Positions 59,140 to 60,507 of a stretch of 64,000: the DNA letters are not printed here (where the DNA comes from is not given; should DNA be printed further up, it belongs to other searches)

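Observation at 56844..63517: A roughly 6.7 kb integrative element carrying its own rolling-circle Rep and an R-M system, inserted at the 3' end of secA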

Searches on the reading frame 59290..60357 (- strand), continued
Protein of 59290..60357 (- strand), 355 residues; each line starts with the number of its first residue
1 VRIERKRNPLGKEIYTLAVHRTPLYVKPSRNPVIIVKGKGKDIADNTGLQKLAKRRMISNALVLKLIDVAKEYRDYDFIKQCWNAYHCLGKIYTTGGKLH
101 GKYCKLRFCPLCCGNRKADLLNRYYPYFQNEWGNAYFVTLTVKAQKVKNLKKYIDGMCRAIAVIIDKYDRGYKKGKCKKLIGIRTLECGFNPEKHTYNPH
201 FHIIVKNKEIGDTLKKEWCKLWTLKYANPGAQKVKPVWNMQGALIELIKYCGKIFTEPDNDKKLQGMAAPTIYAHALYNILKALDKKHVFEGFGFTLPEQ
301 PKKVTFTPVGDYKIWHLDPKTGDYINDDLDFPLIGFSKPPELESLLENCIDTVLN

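Call 37: find_homologous_proteins(query=L002:3568-6855:+, max_evalue=1e-100)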
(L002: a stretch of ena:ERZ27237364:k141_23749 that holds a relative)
Query L002:3568-6855:+ (1095 aa): 8000 proteins with E <= 1e-100 among 8000 candidates; the best 120 are listed.
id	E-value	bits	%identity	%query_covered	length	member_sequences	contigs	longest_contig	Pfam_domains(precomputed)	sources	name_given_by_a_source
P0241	0.0e+0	2247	90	100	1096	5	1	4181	PF07517.21,PF07516.19,PF21090.4,PF02810.22,PF01043.27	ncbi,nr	ncbi:MAG: preprotein translocase subunit SecA [Bacteroidia bacterium]|nr:preprotein translocase subu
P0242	0.0e+0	2092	84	100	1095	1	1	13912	PF07517.21,PF07516.19,PF21090.4,PF02810.22,PF01043.27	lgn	-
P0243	0.0e+0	2077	83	100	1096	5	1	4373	PF07517.21,PF07516.19,PF21090.4,PF02810.22,PF00271.38,PF01043.27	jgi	jgi:preprotein translocase subunit SecA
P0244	0.0e+0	2056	82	100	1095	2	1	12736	PF07517.21,PF07516.19,PF21090.4,PF02810.22,PF01043.27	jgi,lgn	-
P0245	0.0e+0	2024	82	100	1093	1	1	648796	PF07517.21,PF07516.19,PF21090.4,PF02810.22,PF00271.38,PF01043.27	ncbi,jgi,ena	jgi:preprotein translocase subunit SecA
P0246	0.0e+0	2009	80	100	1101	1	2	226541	PF07517.21,PF07516.19,PF21090.4,PF02810.22,PF00271.38,PF01043.27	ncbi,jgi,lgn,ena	jgi:preprotein translocase subunit SecA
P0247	0.0e+0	2001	80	100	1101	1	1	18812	PF07517.21,PF07516.19,PF21090.4,PF02810.22,PF01043.27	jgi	jgi:preprotein translocase subunit SecA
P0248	0.0e+0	1996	81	100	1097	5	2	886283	PF07517.21,PF07516.19,PF21090.4,PF02810.22,PF01043.27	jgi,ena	-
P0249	0.0e+0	1995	81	100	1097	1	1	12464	PF07517.21,PF07516.19,PF21090.4,PF02810.22,PF00271.38,PF01043.27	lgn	-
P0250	0.0e+0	1985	80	100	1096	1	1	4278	PF07517.21,PF07516.19,PF21090.4,PF02810.22,PF00271.38,PF01043.27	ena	-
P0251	0.0e+0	1970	79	100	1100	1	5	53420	PF07517.21,PF07516.19,PF21090.4,PF02810.22,PF00271.38,PF01043.27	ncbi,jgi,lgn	-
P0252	0.0e+0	1950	77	100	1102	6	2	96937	PF07517.21,PF07516.19,PF21090.4,PF02810.22,PF00271.38,PF01043.27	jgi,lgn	-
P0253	0.0e+0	1940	78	100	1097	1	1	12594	PF07517.21,PF07516.19,PF21090.4,PF02810.22,PF00271.38,PF01043.27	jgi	-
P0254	0.0e+0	1932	78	100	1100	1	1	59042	PF07517.21,PF00270.36,PF07516.19,PF21090.4,PF02810.22,PF01043.27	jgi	-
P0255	0.0e+0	1924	77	100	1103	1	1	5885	PF07517.21,PF00270.36,PF07516.19,PF21090.4,PF02810.22,PF01043.27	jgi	jgi:preprotein translocase subunit SecA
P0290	0.0e+0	1642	67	100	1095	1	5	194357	PF07517.21,PF00270.36,PF07516.19,PF21090.4,PF02810.22,PF00271.38,PF01043.27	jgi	jgi:preprotein translocase subunit SecA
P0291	0.0e+0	1642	66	100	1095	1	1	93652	PF07517.21,PF00270.36,PF07516.19,PF21090.4,PF02810.22,PF00271.38,PF01043.27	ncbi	-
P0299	0.0e+0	1634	67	100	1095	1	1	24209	PF07517.21,PF07516.19,PF21090.4,PF02810.22,PF01043.27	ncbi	ncbi:MAG: preprotein translocase subunit SecA [Bacteroidota bacterium]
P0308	0.0e+0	1630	66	100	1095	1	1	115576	PF07517.21,PF00270.36,PF07516.19,PF21090.4,PF02810.22,PF00271.38,PF01043.27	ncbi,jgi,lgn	-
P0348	0.0e+0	1615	66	100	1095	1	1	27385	PF07517.21,PF00270.36,PF07516.19,PF21090.4,PF02810.22,PF00271.38,PF01043.27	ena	-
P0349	0.0e+0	1614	65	100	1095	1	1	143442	PF07517.21,PF07516.19,PF21090.4,PF02810.22,PF01043.27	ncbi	ncbi:MAG: preprotein translocase subunit SecA [Bacteroidia bacterium]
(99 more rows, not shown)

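Call 38: find_encoding_contigs(protein=P0245, flank=10000, max_places=2)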
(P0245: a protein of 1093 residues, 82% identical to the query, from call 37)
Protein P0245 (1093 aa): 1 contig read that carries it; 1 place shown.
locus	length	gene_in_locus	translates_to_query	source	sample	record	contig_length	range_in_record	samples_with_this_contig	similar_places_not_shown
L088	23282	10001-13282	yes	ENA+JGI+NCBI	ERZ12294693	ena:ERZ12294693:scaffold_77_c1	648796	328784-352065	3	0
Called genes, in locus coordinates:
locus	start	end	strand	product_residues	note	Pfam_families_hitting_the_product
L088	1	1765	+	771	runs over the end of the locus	PF18911:PKD_4 (faint), PF13585:CHU_C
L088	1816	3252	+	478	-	PF08811:DUF1800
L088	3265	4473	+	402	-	PF07394:DUF1501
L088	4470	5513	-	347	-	PF00586:AIRS, PF02769:AIRS_C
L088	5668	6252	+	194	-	PF04542:Sigma70_r2, PF07638:Sigma70_ECF (weak), PF08281:Sigma70_r4_2, PF04545:Sigma70_r4 (weak)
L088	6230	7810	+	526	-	-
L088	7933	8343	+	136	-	-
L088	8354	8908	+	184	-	PF04264:YceI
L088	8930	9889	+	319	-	PF19089:DUF5777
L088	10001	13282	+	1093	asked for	PF07517:SecA_DEAD, PF01043:SecA_PP_bind, PF21090:P-loop_SecA, PF00271:Helicase_C (weak), PF21090:P-loop_SecA, PF07516:SecA_SW, PF02810:SEC-C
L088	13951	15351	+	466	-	PF07228:SpoIIE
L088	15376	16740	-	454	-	PF08450:SGL, PF25021:TEN_NHL (faint), PF01436:NHL (weak), PF06739:SBBP (faint), PF07494:Reg_prop (faint), PF24684:Vgb_lyase (faint), PF01436:NHL, PF18962:Por_Secre_tail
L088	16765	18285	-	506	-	PF13734:Inhibitor_I69, PF13529:Peptidase_C39_2 (faint), PF01640:Peptidase_C10, PF18962:Por_Secre_tail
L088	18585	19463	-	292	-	PF01513:NAD_kinase, PF20143:NAD_kinase_C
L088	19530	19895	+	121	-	PF00903:Glyoxalase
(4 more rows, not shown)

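Call 39: find_encoding_contigs(protein=P0242, flank=10000, max_places=2)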
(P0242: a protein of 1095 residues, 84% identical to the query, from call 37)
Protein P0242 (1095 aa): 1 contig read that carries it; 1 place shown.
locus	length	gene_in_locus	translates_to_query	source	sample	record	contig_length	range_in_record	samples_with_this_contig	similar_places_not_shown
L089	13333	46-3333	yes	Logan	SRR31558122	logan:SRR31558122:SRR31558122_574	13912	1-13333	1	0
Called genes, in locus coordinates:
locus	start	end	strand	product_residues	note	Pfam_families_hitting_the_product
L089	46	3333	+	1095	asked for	PF07517:SecA_DEAD, PF01043:SecA_PP_bind, PF21090:P-loop_SecA, PF07516:SecA_SW, PF02810:SEC-C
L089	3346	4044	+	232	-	PF04280:Tim44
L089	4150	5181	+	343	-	PF19867:DUF6340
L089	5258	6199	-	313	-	PF18962:Por_Secre_tail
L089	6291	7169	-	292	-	PF01513:NAD_kinase, PF20143:NAD_kinase_C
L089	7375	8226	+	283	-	PF02899:Phage_int_SAM_1, PF13495:Phage_int_SAM_4 (weak), PF00589:Phage_integrase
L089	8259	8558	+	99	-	PF02482:Ribosomal_S30AE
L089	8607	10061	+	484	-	PF13520:AA_permease_2, PF00324:AA_permease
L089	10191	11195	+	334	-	PF00581:Rhodanese, PF26341:AAA_SelU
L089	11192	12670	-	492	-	PF13715:CarbopepD_reg_2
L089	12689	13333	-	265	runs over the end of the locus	PF02754:CCG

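Call 47: search_protein_families(library=phrogs, proteins=[window:59290-60357:-], max_evalue=0.01)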
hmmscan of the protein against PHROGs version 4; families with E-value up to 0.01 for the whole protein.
window:59290-60357:- (355 aa): 2 families
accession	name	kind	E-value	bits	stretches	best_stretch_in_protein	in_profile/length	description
phrog_11698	-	unknown function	0.00059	20.1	1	109-211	84-187/394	-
phrog_3584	-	DNA, RNA and nucleotide metabolism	0.0056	17.1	1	136-252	70-174/265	replication initiation protein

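Call 51: search_protein_families(library=pfam, proteins=[L011:11200-12075:-, L011:12110-12709:-, L011:12726-13943:-, L011:13955-18328:-, L011:19448-20152:+, L028:11455-13044:+, L028:13041-13631:+, L028:13634-14230:+, L028:14232-15377:+, L028:15337-18471:+], max_evalue=0.001)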
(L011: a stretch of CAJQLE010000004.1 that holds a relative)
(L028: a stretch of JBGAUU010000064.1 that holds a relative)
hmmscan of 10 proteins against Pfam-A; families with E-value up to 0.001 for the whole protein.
L011:11200-12075:- (291 aa): 2 families
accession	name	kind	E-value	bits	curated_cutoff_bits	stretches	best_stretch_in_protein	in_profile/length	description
PF01545.26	Cation_efflux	-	5.1e-40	137.8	26.6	1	15-204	2-198/198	Cation efflux family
PF16916.11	ZT_dimer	-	2.3e-11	44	26.7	1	208-284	1-77/78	Dimerisation domain of Zinc Transporter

L011:12110-12709:- (199 aa): 3 families
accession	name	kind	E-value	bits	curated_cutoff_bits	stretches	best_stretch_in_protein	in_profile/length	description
PF04191.18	PEMT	-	4.4e-11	43.6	25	1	89-186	4-104/105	Phospholipid methyltransferase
PF06966.17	DUF1295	-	1.7e-06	28.2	20.4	1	83-193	116-233/235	Protein of unknown function (DUF1295)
PF04140.19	ICMT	-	2.1e-06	28.5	24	1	94-178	4-89/95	Isoprenylcysteine carboxyl methyltransferase (ICMT) family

L011:12726-13943:- (405 aa): 4 families
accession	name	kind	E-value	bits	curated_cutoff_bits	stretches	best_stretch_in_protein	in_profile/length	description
PF16576.10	HlyD_D23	-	1.3e-36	126.4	30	1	78-311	5-214/214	Barrel-sandwich domain of CusB or HlyD membrane-fusion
PF13437.12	HlyD_3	-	2.6e-17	63.9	22.2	1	208-308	2-106/106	HlyD family secretion protein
PF13533.13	Biotin_lipoyl_2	-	4.9e-06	26.7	29.8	1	94-123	2-31/32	Biotin-lipoyl like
PF00364.28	Biotin_lipoyl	-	0.00089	19.5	22.1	0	100-123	13-36/73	Biotin-requiring enzyme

L011:13955-18328:- (1457 aa): 2 families
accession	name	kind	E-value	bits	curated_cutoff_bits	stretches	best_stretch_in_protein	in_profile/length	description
PF00873.25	ACR_tran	-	4.7e-284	945.4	28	1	6-1031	2-1020/1021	AcrB/AcrD/AcrF family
PF02321.23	OEP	-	1e-27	97.6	22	2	1272-1456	7-187/187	Outer membrane efflux protein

L011:19448-20152:+ (234 aa): 2 families
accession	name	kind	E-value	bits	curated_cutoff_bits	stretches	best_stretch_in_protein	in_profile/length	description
PF02411.20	MerT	-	1.3e-15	57.9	32.9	1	35-140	5-111/116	MerT mercuric transport protein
PF00403.32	HMA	-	1.1e-11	45.4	24.8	1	164-225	1-61/62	Heavy-metal-associated domain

L028:11455-13044:+ (529 aa): 3 families
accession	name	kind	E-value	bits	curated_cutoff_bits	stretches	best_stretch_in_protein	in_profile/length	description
PF02384.22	N6_Mtase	-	4.4e-119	397.9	20.4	1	185-495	2-310/311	N-6 DNA Methylase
PF12161.14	HsdM_N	-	1.8e-15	58.2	24.5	1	24-171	1-133/135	HsdM N-terminal domain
PF07669.17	Eco57I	-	6.5e-06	26.8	25.3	1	275-399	54-165/171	Eco57I restriction-modification methylase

L028:13041-13631:+ (196 aa): 1 family
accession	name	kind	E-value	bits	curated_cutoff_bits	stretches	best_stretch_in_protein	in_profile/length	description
PF01420.25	Methylase_S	-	2.4e-11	44.6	22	1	13-169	4-162/168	Type I restriction modification DNA specificity domain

L028:13634-14230:+ (198 aa): 1 family
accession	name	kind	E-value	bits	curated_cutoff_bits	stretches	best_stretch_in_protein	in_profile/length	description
PF01420.25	Methylase_S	-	2.4e-15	57.6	22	1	2-175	10-167/168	Type I restriction modification DNA specificity domain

L028:14232-15377:+ (381 aa): 2 families
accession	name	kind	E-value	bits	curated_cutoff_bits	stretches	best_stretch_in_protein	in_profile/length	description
PF13166.12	AAA_13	-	7.2e-16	58.5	36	1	176-345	519-697/713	AAA domain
PF02463.25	SMC_N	-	0.00043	20.2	40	0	107-245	135-215/220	RecF/RecN/SMC N terminal domain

L028:15337-18471:+ (1044 aa): 7 families
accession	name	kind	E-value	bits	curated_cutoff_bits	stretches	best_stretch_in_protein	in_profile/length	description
PF12008.13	EcoR124_C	-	1.1e-73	248.5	23.1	1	734-1037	1-260/260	Type I restriction and modification enzyme - subunit R C terminal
PF22679.2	T1R_D3-like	-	6.8e-61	205.7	27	1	548-713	1-158/158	Type I restriction enzyme subunit R domain 3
PF18766.7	SWI2_SNF2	-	1e-52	179.5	26.7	1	287-508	1-207/221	SWI2/SNF2 ATPase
PF04313.20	HSDR_N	-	1.6e-43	149.3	25.1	1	41-231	1-197/198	Type I restriction enzyme R protein N terminus (HSDR_N)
PF04851.21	ResIII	-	2.1e-39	135.5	22.5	1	283-451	3-163/164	Type III restriction enzyme, res subunit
PF00270.35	DEAD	-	1.9e-08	34.7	26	1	320-449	22-159/167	DEAD/DEAH box helicase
PF13588.12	HSDR_N_2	-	0.00037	21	25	0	134-229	12-99/110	Type I restriction enzyme R protein N terminus (HSDR_N)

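Call 52: search_protein_families(library=pfam, proteins=[L036:4477-5160:+, L036:5181-8225:+, L051:2297-2974:-, L051:4041-4550:+, L051:5002-5535:+, L051:7352-8170:+, L050:4350-5426:+, L050:5845-8871:+, L050:8884-9582:+, L050:2789-3139:+], max_evalue=0.001)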
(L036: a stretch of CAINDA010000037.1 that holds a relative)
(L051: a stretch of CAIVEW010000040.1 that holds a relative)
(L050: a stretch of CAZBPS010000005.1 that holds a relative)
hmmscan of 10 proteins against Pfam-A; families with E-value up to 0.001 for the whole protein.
L036:4477-5160:+ (227 aa): 1 family
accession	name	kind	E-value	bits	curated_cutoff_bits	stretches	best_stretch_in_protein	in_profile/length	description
PF07751.16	Abi_2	-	1.4e-08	35.7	25.6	1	6-175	14-182/184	Abi-like protein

L036:5181-8225:+ (1014 aa): 4 families
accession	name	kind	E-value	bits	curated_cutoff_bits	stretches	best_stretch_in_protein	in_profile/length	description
PF18135.7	Type_ISP_C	-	2e-84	284.1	25.9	1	642-992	2-342/342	Type ISP C-terminal specificity domain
PF22240.1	ISP_coupler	-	4.7e-15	56.5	27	1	157-276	5-124/126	Type ISP restriction-modification enzyme, coupler domain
PF02384.22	N6_Mtase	-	4.3e-12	46.4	20.4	1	283-521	6-189/311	N-6 DNA Methylase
PF07669.17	Eco57I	-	2.6e-11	44.4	25.3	1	420-546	49-166/171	Eco57I restriction-modification methylase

L051:2297-2974:- (225 aa): 1 family
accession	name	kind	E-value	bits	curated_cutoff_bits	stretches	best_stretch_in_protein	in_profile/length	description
PF05593.20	RHS_repeat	-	1.3e-05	25.9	22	0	120-156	1-35/38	RHS Repeat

L051:4041-4550:+ (169 aa): 1 family
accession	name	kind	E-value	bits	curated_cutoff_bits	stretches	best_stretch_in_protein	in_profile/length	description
PF18962.6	Por_Secre_tail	-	2.2e-13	50.7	27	1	97-165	1-72/75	Secretion system C-terminal sorting domain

L051:5002-5535:+ (177 aa): 0 families

L051:7352-8170:+ (272 aa): 1 family
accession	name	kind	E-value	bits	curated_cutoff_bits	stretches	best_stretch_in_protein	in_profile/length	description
PF19778.5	RE_endonuc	-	2.6e-34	117.7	23.4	1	162-263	2-104/108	Endonuclease domain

L050:4350-5426:+ (358 aa): 3 families
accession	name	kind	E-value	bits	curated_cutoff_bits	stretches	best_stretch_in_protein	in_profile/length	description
PF13784.11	Fic_N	-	6.3e-28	97.1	26.7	1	22-103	1-82/82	Fic/DOC family N-terminal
PF21248.3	SoFic-like_C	-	7.6e-22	77.7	27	1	275-350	1-76/76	Protein adenylyltransferase SoFic-like, C-terminal domain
PF02661.23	Fic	-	1e-17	65.2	24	1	114-210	5-93/93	Fic/DOC family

L050:5845-8871:+ (1008 aa): 4 families
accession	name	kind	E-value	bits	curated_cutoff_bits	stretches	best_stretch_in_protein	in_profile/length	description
PF18135.7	Type_ISP_C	-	4e-97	325.8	25.9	1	653-985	2-342/342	Type ISP C-terminal specificity domain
PF22240.1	ISP_coupler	-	6.3e-14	52.9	27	1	156-276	4-124/126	Type ISP restriction-modification enzyme, coupler domain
PF02384.22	N6_Mtase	-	2.2e-11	44.1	20.4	1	283-471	6-153/311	N-6 DNA Methylase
PF07669.17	Eco57I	-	4.1e-11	43.7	25.3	1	431-545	69-166/171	Eco57I restriction-modification methylase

L050:8884-9582:+ (232 aa): 0 families

L050:2789-3139:+ (116 aa): 4 families
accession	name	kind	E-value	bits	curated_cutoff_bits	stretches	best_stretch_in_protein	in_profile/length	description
PF12728.13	HTH_17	-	5e-13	49.5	27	1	69-114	1-46/51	Helix-turn-helix domain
PF13384.12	HTH_23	-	0.00012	22.3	24.6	1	70-92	18-40/50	Homeodomain-like domain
PF08279.18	HTH_11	-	0.00038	20.7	25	1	62-91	7-37/55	HTH domain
PF13551.12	HTH_29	-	0.00094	19.7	28.1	0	71-92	13-35/64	Winged helix-turn helix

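Call 65: search_protein_families(library=pfam, proteins=[L011:5556-6926:+, L050:1199-2554:+, L004:4363-4716:+], max_evalue=0.001)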
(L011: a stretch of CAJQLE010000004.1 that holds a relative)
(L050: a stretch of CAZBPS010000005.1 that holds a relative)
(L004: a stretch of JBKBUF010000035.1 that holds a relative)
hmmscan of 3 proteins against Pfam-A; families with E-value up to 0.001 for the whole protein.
L011:5556-6926:+ (456 aa): 9 families
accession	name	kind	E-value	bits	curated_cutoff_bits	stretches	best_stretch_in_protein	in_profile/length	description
PF12631.12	MnmE_helical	-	6.2e-55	187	40.1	1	124-453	1-211/211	MnmE helical domain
PF10396.14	TrmE_N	-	2.1e-37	128.3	29.8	1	7-121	2-117/117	GTP-binding protein TrmE N-terminus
PF01926.29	MMR_HSR1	-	7.8e-24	84.4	21.9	1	220-332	2-109/113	50S ribosome-binding GTPase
PF02421.24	FeoB_N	-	2.4e-07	30.8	27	1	220-343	3-120/156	Ferrous iron transport protein B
PF03193.22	RsgA_GTPase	-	3.5e-05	24.1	30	0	220-251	109-140/174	RsgA GTPase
PF00071.28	Ras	-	4.6e-05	23.5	21.6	1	220-343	2-124/162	Ras family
PF00350.29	Dynamin_N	-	0.00018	22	27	0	220-253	1-33/168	Dynamin family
PF00025.27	Arf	-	0.00023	21.1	22.3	1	218-343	15-130/174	ADP-ribosylation factor family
PF08477.19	Roc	-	0.00089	19.9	27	0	220-339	2-119/119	Ras of Complex, Roc, domain of DAPkinase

L050:1199-2554:+ (451 aa): 10 families
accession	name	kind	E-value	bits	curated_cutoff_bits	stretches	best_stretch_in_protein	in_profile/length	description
PF12631.12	MnmE_helical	-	2.7e-53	181.7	40.1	1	126-448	1-211/211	MnmE helical domain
PF10396.14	TrmE_N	-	8.4e-43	145.8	29.8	1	7-123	1-117/117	GTP-binding protein TrmE N-terminus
PF01926.29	MMR_HSR1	-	4.5e-26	91.6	21.9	1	221-312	1-87/113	50S ribosome-binding GTPase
PF02421.24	FeoB_N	-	1.6e-09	37.9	27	1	221-310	2-89/156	Ferrous iron transport protein B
PF03193.22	RsgA_GTPase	-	1.4e-05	25.5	30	1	207-280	95-171/174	RsgA GTPase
PF00071.28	Ras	-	1.7e-05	24.9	21.6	1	221-361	1-149/162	Ras family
PF16897.10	MMR_HSR1_Xtn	-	2.6e-05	24.6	35.2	1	325-370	57-102/106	C-terminal region of MMR_HSR1 domain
PF00350.29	Dynamin_N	-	3.6e-05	24.3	27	1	222-257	1-35/168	Dynamin family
PF00005.33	ABC_tran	-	0.00023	22.2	25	1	216-250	8-42/137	ABC transporter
PF00025.27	Arf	-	0.00046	20.1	22.3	0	217-365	12-143/174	ADP-ribosylation factor family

L004:4363-4716:+ (117 aa): 2 families
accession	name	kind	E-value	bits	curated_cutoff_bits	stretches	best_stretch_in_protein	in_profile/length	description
PF12728.13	HTH_17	-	2e-12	47.6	27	1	69-115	1-46/51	Helix-turn-helix domain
PF13384.12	HTH_23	-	4.5e-05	23.6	24.6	1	70-91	18-39/50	Homeodomain-like domain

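Call 68: list_cluster_members(proteins=[P0101, P0048, P0045, P0025, P0001])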
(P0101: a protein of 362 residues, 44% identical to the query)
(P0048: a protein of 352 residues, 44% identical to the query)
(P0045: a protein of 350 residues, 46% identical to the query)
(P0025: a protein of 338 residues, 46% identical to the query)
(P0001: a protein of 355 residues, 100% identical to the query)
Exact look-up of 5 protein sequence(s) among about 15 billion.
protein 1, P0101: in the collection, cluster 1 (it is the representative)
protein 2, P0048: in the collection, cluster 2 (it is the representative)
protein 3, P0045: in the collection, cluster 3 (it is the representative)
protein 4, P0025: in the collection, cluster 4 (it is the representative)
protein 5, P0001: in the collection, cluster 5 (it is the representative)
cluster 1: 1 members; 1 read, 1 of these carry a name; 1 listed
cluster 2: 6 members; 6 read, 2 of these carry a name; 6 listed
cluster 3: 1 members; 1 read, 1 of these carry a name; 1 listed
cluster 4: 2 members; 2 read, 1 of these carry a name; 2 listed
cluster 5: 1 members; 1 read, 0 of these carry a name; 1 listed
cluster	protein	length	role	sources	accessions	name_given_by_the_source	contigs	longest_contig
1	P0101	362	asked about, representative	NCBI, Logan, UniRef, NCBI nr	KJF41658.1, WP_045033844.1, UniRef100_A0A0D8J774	protein rep [Draconibacterium sediminis] | Uncharacterized protein n=1 Tax=Draconibacterium sediminis TaxID=1544798 ...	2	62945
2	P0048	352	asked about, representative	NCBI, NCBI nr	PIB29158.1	hypothetical protein BFP77_08150 [Maribacter sp. 4U21]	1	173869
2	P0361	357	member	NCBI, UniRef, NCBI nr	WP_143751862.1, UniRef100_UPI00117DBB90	protein rep [Maribacter sp. 4U21] | protein rep n=1 Tax=Maribacter sp. 4U21 TaxID=1889779 RepID=UPI00117DBB90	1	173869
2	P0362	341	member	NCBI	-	-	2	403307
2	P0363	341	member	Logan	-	-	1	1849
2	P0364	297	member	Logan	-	-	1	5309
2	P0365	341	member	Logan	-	-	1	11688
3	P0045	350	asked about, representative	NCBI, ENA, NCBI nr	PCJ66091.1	MAG: hypothetical protein COA58_08435 [Bacteroidetes bacterium] | MAG: hypothetical protein COA58_08435 [Bacteroidota bacterium]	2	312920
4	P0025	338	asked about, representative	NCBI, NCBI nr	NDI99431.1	protein rep [Flavobacterium sp. LaA7.5] | protein rep [Flavobacterium salilacus subsp. altitudinum]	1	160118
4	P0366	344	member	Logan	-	-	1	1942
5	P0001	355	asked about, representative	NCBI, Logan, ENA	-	-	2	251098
